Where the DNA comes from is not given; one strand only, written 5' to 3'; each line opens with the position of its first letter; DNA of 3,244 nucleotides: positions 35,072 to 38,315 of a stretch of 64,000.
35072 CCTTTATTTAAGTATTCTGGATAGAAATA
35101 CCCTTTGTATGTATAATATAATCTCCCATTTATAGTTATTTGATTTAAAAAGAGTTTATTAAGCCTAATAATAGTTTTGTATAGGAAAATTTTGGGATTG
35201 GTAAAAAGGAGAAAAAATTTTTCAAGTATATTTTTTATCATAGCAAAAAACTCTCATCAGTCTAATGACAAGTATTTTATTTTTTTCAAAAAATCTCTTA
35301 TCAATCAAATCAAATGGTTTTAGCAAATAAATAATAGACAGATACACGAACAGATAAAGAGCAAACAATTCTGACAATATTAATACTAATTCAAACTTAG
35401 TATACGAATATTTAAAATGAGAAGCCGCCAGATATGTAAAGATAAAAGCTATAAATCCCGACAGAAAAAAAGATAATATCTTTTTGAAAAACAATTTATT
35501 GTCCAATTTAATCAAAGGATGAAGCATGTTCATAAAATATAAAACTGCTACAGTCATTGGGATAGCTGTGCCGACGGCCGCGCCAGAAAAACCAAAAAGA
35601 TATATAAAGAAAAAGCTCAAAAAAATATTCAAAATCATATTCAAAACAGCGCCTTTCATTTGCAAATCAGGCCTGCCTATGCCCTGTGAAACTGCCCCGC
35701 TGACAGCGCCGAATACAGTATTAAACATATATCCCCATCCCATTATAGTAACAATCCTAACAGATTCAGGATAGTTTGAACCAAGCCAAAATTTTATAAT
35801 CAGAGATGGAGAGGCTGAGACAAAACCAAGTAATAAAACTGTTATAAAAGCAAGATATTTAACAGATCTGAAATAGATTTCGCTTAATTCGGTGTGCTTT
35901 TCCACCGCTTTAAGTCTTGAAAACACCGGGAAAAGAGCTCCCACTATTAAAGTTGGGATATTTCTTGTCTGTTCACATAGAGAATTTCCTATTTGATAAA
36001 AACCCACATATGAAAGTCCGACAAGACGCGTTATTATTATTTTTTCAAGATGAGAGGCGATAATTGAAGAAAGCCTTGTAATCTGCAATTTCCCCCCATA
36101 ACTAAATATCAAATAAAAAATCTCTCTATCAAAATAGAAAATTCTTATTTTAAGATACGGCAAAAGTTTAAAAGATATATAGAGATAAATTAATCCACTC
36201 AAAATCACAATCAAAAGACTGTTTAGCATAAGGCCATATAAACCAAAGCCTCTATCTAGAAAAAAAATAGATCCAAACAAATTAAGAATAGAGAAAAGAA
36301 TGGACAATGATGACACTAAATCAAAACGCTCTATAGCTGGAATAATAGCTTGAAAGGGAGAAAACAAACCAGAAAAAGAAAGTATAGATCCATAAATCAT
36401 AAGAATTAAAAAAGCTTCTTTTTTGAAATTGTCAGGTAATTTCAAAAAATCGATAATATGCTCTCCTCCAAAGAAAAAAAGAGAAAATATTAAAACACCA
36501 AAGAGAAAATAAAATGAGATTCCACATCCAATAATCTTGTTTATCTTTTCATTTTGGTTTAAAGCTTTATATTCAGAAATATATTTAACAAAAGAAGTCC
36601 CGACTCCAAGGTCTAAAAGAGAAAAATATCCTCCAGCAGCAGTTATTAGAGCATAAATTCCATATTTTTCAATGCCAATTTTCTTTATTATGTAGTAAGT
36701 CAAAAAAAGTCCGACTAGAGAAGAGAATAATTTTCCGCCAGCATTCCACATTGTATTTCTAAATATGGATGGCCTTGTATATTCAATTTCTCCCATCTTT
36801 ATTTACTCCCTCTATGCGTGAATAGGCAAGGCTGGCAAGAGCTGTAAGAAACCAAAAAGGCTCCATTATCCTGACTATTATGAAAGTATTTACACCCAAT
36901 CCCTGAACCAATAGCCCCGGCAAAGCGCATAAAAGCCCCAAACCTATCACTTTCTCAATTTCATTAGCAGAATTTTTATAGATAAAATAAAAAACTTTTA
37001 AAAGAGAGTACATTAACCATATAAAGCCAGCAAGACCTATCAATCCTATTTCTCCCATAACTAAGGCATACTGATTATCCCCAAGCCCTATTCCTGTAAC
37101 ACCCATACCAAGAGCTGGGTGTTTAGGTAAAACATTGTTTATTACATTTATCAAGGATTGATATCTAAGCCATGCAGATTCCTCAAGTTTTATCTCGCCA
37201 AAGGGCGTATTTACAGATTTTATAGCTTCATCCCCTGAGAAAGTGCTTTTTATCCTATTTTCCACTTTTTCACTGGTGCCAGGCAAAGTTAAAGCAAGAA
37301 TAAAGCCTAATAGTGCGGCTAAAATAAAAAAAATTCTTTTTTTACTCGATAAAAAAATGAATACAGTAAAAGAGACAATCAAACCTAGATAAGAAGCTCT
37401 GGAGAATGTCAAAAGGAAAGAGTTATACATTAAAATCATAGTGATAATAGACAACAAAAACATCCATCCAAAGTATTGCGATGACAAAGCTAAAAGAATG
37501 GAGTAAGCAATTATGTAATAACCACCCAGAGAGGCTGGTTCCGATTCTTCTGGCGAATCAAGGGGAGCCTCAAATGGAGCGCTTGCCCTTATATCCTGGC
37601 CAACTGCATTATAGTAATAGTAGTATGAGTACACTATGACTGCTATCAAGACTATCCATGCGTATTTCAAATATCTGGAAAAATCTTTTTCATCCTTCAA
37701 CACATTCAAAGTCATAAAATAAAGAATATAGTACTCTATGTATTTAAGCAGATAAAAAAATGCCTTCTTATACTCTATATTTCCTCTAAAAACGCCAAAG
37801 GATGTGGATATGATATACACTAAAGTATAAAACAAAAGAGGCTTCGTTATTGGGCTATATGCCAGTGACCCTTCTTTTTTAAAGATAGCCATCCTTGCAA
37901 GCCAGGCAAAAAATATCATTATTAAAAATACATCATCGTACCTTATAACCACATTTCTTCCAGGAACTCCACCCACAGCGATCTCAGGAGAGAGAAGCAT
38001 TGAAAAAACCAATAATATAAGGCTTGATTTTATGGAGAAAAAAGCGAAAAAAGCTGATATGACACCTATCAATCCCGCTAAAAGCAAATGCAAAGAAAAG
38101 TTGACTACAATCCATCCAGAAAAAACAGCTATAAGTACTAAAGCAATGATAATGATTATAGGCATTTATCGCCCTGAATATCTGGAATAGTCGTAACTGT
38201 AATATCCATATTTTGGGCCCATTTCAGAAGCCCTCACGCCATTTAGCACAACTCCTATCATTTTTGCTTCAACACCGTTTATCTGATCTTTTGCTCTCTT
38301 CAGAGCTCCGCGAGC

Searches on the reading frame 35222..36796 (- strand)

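Call 94: search_protein_families(library=pfam, proteins=[window:35222-36796:-], max_evalue=0.00001)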
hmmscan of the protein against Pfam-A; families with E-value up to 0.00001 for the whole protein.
window:35222-36796:- (524 aa): 2 families
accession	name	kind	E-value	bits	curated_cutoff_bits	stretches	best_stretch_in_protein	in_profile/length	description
PF01943.22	Polysacc_synt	-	5.9e-21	75.6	28.2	1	12-295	2-273/274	Polysaccharide biosynthesis protein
PF13440.11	Polysacc_synt_3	-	3.6e-18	66.2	23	1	44-346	10-292/293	Polysaccharide biosynthesis protein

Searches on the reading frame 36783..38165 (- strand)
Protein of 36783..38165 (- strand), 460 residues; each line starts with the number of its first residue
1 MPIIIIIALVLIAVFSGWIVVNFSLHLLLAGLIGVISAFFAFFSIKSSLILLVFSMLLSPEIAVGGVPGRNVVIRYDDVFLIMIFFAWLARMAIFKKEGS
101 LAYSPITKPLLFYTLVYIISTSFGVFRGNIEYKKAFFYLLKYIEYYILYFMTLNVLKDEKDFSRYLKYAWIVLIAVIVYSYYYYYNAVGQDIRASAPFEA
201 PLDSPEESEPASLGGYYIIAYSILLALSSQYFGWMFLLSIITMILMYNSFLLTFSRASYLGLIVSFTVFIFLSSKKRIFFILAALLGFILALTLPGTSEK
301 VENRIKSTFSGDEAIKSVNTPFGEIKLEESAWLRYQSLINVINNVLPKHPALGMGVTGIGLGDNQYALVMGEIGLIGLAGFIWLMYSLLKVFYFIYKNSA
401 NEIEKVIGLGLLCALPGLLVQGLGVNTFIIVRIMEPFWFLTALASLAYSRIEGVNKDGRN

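Call 94: search_protein_families(library=pfam, proteins=[window:36783-38165:-], max_evalue=0.00001)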
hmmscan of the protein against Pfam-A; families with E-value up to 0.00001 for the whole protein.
window:36783-38165:- (460 aa): 1 family
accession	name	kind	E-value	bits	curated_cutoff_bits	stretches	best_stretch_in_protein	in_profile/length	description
PF04932.20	Wzy_C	-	3.1e-08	34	31.7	1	242-370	2-137/149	O-Antigen ligase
